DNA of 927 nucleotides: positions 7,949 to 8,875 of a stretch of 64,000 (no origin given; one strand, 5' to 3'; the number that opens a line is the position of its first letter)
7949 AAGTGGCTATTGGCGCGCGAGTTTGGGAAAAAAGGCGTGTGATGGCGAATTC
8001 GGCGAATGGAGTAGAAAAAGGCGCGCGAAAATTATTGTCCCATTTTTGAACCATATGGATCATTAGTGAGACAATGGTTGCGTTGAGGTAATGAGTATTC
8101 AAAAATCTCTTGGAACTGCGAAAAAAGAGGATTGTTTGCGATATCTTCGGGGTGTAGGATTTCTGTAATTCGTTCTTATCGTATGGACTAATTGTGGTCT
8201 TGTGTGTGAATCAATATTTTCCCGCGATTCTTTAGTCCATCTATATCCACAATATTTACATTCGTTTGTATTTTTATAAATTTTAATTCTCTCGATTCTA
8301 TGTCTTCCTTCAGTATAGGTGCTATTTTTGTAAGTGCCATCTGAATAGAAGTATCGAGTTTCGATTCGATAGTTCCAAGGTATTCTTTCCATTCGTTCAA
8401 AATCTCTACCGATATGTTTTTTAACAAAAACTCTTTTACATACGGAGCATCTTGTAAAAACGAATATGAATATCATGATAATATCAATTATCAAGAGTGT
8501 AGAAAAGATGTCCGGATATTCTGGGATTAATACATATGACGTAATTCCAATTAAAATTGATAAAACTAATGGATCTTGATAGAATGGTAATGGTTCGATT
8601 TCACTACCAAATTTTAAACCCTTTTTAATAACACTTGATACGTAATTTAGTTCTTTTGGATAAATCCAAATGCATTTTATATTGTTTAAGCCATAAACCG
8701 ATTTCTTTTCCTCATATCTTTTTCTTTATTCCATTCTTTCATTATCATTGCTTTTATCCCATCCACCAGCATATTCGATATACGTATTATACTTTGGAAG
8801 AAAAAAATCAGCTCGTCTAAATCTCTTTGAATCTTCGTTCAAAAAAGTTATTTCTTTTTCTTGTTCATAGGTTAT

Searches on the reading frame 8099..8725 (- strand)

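Call 36: search_protein_families(library=pfam, proteins=[window:8099-8725:-], max_evalue=0.01)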
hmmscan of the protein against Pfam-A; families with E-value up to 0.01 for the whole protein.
window:8099-8725:- (208 aa): 1 family
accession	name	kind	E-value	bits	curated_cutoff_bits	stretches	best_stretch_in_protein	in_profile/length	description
PF23969.1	DUF7296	-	0.0039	18.2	27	1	141-187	36-85/115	Domain of unknown function (DUF7296)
